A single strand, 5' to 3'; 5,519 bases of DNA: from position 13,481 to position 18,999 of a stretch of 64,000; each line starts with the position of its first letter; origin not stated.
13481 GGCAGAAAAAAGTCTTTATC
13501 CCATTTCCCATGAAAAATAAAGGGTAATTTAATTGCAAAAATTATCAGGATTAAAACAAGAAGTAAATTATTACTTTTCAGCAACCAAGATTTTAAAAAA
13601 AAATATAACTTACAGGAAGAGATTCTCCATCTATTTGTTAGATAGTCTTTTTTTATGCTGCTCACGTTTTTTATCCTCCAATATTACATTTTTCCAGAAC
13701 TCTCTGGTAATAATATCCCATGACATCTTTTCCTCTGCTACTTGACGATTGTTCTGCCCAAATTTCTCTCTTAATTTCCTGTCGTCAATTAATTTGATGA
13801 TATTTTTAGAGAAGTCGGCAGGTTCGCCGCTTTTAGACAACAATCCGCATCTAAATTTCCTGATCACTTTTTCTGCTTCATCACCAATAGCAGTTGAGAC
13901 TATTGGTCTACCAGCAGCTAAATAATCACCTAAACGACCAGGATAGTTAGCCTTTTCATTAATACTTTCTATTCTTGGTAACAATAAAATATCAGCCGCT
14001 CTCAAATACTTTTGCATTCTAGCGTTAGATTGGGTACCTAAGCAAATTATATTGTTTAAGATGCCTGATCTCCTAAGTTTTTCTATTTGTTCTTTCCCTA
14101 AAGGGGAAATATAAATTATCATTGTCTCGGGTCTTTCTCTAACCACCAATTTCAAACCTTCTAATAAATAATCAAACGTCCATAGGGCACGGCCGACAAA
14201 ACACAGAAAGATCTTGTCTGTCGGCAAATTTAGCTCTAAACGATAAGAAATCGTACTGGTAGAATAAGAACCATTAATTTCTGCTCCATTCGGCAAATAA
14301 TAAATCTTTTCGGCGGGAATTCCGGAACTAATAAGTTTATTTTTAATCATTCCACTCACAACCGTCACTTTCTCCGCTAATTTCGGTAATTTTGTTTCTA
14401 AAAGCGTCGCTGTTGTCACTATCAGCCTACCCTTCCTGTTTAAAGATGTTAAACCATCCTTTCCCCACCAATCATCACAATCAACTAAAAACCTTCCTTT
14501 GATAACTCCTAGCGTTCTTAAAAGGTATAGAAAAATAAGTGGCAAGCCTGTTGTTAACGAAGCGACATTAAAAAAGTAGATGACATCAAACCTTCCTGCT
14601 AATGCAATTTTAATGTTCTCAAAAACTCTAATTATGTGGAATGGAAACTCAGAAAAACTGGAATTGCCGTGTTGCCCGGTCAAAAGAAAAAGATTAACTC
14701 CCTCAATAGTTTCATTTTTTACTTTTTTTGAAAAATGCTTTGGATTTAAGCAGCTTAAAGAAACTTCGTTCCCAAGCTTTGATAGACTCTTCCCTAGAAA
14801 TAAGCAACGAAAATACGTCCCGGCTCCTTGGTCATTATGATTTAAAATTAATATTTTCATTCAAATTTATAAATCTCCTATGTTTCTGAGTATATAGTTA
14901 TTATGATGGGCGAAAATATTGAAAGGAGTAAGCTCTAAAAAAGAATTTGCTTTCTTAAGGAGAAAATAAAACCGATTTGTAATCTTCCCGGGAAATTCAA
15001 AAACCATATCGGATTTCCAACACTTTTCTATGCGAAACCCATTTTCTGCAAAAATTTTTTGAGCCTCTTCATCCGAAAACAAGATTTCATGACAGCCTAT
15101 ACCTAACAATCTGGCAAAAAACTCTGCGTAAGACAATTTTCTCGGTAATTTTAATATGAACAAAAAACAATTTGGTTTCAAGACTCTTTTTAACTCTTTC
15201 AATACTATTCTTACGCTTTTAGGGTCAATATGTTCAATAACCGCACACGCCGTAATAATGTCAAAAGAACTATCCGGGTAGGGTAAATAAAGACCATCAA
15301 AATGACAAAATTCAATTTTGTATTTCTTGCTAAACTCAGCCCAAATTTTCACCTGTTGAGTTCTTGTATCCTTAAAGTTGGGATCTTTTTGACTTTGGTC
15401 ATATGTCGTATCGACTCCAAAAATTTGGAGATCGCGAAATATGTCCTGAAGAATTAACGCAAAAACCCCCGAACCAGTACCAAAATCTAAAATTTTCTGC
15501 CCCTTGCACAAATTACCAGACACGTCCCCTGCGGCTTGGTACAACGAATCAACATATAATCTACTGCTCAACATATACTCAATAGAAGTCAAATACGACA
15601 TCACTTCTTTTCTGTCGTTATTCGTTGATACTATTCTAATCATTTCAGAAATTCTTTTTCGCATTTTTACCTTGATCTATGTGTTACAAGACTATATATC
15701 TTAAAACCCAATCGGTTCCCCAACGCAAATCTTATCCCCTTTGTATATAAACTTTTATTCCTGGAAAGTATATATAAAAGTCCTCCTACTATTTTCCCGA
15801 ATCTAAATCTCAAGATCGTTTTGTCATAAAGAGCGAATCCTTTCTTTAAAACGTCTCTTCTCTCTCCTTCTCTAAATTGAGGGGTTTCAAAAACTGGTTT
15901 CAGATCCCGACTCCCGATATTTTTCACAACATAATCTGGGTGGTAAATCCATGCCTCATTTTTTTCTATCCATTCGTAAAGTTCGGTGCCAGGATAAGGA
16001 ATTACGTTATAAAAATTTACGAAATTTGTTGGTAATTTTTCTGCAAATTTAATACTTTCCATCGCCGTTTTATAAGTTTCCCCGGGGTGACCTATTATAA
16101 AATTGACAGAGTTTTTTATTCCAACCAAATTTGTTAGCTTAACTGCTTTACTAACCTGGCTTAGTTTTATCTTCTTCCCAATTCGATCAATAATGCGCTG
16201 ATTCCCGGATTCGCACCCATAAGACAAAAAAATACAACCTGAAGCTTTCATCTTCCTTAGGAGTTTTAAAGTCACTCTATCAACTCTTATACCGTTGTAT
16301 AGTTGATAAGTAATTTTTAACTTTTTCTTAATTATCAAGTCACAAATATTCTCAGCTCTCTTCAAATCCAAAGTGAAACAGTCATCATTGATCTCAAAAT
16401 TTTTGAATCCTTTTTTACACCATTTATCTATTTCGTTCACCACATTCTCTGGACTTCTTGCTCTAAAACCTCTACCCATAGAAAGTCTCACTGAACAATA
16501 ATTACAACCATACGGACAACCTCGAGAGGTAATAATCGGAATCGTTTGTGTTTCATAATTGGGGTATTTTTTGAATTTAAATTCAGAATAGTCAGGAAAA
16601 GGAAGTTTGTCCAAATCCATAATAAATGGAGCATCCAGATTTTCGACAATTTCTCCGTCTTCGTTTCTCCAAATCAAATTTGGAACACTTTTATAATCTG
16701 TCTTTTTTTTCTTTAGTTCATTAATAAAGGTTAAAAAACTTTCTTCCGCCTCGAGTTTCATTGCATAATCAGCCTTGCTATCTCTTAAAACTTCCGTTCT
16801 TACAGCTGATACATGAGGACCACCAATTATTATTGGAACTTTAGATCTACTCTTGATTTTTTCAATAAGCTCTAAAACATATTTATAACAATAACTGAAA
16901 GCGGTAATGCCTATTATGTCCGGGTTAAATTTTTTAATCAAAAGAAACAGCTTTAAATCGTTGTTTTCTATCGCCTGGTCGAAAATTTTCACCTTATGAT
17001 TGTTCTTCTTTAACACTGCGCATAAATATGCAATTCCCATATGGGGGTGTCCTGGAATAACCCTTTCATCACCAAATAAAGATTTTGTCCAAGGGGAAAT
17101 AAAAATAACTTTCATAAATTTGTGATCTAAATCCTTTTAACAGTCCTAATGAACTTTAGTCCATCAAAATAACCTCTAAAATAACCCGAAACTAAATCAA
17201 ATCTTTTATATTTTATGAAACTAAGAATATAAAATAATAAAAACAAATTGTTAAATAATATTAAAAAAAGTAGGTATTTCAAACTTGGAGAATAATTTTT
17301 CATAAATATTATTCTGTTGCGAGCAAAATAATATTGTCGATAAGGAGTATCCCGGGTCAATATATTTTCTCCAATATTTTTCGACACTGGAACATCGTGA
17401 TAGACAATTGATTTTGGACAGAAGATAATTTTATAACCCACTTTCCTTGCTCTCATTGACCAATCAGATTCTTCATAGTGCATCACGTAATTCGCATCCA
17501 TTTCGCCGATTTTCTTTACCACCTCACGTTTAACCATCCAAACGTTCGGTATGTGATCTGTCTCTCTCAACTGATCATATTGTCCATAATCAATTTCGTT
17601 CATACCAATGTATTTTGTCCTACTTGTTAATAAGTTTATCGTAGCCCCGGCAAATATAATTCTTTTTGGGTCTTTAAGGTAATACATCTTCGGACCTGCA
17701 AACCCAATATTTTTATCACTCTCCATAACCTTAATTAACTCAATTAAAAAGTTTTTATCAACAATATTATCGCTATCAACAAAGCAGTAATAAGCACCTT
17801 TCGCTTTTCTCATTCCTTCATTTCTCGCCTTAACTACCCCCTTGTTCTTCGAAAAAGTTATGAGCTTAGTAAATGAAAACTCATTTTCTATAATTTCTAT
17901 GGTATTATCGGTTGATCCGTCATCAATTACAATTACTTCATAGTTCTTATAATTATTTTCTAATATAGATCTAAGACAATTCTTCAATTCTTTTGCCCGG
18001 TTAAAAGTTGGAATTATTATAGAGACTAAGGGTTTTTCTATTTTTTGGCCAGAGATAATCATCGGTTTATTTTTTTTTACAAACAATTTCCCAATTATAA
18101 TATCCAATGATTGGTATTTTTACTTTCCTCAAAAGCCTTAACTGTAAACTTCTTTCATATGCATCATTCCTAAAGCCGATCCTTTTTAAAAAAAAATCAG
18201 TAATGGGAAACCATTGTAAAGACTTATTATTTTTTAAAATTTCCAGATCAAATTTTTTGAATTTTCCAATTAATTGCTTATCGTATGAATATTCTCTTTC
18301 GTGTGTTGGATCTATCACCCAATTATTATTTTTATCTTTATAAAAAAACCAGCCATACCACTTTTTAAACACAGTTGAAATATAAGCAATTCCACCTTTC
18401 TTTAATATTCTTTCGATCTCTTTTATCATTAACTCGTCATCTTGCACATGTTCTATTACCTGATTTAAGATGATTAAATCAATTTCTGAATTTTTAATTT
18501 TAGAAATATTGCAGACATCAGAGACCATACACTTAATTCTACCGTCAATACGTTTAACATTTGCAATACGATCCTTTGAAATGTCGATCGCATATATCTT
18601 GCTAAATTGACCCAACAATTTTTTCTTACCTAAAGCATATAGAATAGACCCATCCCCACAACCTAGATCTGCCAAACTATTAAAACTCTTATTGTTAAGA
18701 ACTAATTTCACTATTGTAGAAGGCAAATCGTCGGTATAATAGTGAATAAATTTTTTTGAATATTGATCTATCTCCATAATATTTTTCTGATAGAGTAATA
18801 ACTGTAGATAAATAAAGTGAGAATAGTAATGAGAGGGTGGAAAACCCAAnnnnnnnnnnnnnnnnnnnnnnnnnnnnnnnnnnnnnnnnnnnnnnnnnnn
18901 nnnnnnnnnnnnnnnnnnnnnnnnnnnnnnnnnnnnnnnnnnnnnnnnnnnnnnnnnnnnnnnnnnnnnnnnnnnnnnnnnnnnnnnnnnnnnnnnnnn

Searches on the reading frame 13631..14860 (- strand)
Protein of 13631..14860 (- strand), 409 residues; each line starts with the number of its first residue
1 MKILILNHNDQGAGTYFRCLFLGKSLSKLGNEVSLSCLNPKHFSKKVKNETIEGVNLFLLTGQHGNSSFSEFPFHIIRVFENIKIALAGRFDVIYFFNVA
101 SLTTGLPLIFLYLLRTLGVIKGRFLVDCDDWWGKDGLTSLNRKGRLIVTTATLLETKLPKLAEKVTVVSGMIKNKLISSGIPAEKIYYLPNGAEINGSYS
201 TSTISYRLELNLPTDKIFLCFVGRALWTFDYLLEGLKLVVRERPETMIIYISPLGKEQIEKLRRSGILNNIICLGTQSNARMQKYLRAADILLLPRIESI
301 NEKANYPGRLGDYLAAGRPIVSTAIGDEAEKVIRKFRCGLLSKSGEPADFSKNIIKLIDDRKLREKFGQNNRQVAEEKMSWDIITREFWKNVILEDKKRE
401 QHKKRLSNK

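Call 8: search_protein_families(library=pfam, proteins=[window:13631-14860:-], max_evalue=0.001)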
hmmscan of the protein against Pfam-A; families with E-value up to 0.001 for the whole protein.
window:13631-14860:- (409 aa): 3 families
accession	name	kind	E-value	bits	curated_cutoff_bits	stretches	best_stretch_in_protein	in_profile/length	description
PF00534.26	Glycos_transf_1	-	4e-16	59.5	26.4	1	209-373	8-171/172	Glycosyl transferases group 1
PF13692.12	Glyco_trans_1_4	-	9e-15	55.6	27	1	219-360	4-142/142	Glycosyl transferases group 1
PF13439.12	Glyco_transf_4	-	4.8e-07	30.4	28.5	1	22-193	11-166/170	Glycosyltransferase Family 4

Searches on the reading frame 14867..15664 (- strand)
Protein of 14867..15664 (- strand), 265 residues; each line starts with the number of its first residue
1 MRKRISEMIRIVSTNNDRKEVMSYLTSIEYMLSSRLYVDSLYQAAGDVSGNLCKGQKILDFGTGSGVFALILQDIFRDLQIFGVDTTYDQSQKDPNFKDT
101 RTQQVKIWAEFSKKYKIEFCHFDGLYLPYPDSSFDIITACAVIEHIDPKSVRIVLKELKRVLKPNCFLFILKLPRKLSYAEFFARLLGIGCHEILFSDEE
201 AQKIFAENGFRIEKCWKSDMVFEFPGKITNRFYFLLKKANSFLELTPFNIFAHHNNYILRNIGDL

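Call 9: search_protein_families(library=pfam, proteins=[window:14867-15664:-], max_evalue=0.001)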
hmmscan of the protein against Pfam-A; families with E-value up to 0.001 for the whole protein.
window:14867-15664:- (265 aa): 6 families
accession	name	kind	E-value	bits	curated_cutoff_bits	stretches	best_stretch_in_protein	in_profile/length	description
PF08241.18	Methyltransf_11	-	4.9e-15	56.4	21.2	1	59-170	1-95/95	Methyltransferase domain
PF13489.12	Methyltransf_23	-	2e-13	50.8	27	1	53-212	21-161/164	Methyltransferase domain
PF13649.12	Methyltransf_25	-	5.1e-13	50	27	1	58-165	1-96/97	Methyltransferase domain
PF08242.18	Methyltransf_12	-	2.6e-10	41.3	30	1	59-168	1-98/98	Methyltransferase domain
PF13847.12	Methyltransf_31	-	1.4e-08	35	27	1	54-170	3-109/145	Methyltransferase domain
PF01209.24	Ubie_methyltran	-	4.9e-07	29.8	20.1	1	53-174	46-155/233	ubiE/COQ5 methyltransferase family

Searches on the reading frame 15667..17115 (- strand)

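Call 9: search_protein_families(library=pfam, proteins=[window:15667-17115:-], max_evalue=0.001)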
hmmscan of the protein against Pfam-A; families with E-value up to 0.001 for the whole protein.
window:15667-17115:- (482 aa): 2 families
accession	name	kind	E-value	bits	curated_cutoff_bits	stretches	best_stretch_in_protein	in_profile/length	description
PF04055.27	Radical_SAM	-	3.5e-22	79.8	29.5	1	194-358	1-166/166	Radical SAM superfamily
PF02310.24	B12-binding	-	1.9e-16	60.4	32.1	1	23-127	12-117/121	B12 binding domain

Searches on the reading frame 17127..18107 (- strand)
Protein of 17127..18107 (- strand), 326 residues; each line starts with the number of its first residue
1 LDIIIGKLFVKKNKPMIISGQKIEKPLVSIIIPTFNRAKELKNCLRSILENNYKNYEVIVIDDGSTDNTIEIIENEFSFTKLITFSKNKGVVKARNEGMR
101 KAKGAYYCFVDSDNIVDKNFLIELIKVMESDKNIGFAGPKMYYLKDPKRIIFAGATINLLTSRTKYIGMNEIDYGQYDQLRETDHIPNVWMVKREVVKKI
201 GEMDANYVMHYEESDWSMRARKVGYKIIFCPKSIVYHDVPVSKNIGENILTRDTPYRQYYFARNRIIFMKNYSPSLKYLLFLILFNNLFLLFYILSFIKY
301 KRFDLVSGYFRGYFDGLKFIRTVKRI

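Call 9: search_protein_families(library=pfam, proteins=[window:17127-18107:-], max_evalue=0.001)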
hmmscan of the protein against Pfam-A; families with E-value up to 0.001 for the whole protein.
window:17127-18107:- (326 aa): 5 families
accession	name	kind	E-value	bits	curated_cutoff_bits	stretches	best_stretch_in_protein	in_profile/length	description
PF00535.33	Glycos_transf_2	-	6.3e-35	121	23.3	1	29-200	1-167/168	Glycosyl transferase family 2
PF13641.12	Glyco_tranf_2_3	-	1.3e-20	74.8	27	1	28-240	3-214/230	Glycosyltransferase like family 2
PF10111.15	Glyco_tranf_2_2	-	6e-10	39.5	27.3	1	29-221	1-198/276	Glycosyltransferase like family 2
PF13632.12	Glyco_trans_2_3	-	1.5e-05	25.4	27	0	192-300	79-180/198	Glycosyl transferase family group 2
PF13712.12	Glyco_tranf_2_5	-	0.00054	20.2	27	0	82-138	32-89/210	Glycosyltransferase like family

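Call 36: search_protein_families(library=ncbifam, proteins=[window:17127-18107:-], max_evalue=0.00001)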
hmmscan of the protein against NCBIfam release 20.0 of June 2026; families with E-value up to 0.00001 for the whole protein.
window:17127-18107:- (326 aa): 26 families (the best 25 are shown)
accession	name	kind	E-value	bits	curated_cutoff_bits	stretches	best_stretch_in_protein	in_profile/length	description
TIGR01556.1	rhamnosyltran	subfamily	1.3e-28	100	200.55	1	34-316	2-281/281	rhamnosyltransferase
NF041875.1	EPS_EpsD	equivalog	6.2e-25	88.3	370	1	28-241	1-210/325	exopolysaccharide biosynthesis glycosyltransferase EpsD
NF007482.0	PRK10073.1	equivalog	2.4e-24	86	423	1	24-131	4-113/334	glycosyltransferase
TIGR03937.1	PgaC_IcaA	equivalog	5e-23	81.7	422.3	1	21-135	40-157/407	poly-beta-1,6-N-acetyl-D-glucosamine synthase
NF038299.1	EPS_HpsN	equivalog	1.1e-21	77.2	425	1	26-138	1-116/317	hormogonium polysaccharide biosynthesis glycosyltransferase HpsN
NF047683.1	TeichurnBiosyTuaG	equivalog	1.6e-21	77.1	400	1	24-132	4-115/252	teichuronic acid biosynthesis protein TuaG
TIGR03965.1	mycofact_glyco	equivalog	2e-20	73.1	280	1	25-144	73-194/467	mycofactocin biosynthesis glycosyltransferase MftF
NF050050.1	ProtGlycPglI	equivalog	1.1e-16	61.1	500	1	26-129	2-109/306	GalNAc(5)-diNAcBac-PP-undecaprenol beta-1,3-glucosyltransferase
NF038302.1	EPS_HpsE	equivalog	2.5e-16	59.5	300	1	29-139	4-122/307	hormogonium polysaccharide biosynthesis glycosyltransferase HpsE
TIGR04283.1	glyco_like_mftF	equivalog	3e-16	59.7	182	1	28-135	1-105/221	TIGR04283 family arsenosugar biosynthesis glycosyltransferase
TIGR03111.1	glyc2_xrt_Gpos1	hypoth_equivalog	1.1e-15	57.4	363.95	1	20-134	43-162/439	TIGR03111 family XrtG-associated glycosyltransferase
NF041394.1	GtaseAglG_Halo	equivalog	3.8e-14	52.7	440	1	28-239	3-217/304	glucosyl-dolichyl phosphate glucuronosyltransferase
TIGR04242.1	nodulat_NodC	equivalog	6.2e-14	51.8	550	1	24-137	46-164/395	chitooligosaccharide synthase NodC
NF053739.1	GlytfEpsEBac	equivalog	5.7e-13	48.5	450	1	26-142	1-121/265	glycosyltransferase EpsE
NF050819.1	PolSacchBiosHfsG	equivalog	8.7e-13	48.1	500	1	25-221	11-202/302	polysaccharide biosynthesis protein HfsG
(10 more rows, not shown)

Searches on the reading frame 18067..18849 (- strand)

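Call 9: search_protein_families(library=pfam, proteins=[window:18067-18849:-], max_evalue=0.001)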
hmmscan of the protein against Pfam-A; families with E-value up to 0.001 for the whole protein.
window:18067-18849:- (260 aa): 9 families
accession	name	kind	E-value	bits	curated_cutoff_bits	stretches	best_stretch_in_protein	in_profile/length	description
PF08241.18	Methyltransf_11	-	3.4e-16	60.1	21.2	1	61-157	2-95/95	Methyltransferase domain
PF13847.12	Methyltransf_31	-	2e-15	57.2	27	1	58-170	6-128/145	Methyltransferase domain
PF13489.12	Methyltransf_23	-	2.2e-14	54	27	1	36-205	3-162/164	Methyltransferase domain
PF08242.18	Methyltransf_12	-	6.3e-12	46.5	30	1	61-154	2-97/98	Methyltransferase domain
PF13649.12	Methyltransf_25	-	7.4e-12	46.2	27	1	61-153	3-97/97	Methyltransferase domain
PF07021.18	MetW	-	3.3e-06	27.3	21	1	59-156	17-109/193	Methionine biosynthesis protein MetW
PF05148.21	Methyltransf_8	-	5.8e-06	26.8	27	1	45-175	62-174/219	Hypothetical methyltransferase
PF05175.20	MTS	-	7e-05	23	23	1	46-156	22-137/170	Methyltransferase small domain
PF01209.24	Ubie_methyltran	-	0.00028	20.8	20.1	1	48-157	40-151/233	ubiE/COQ5 methyltransferase family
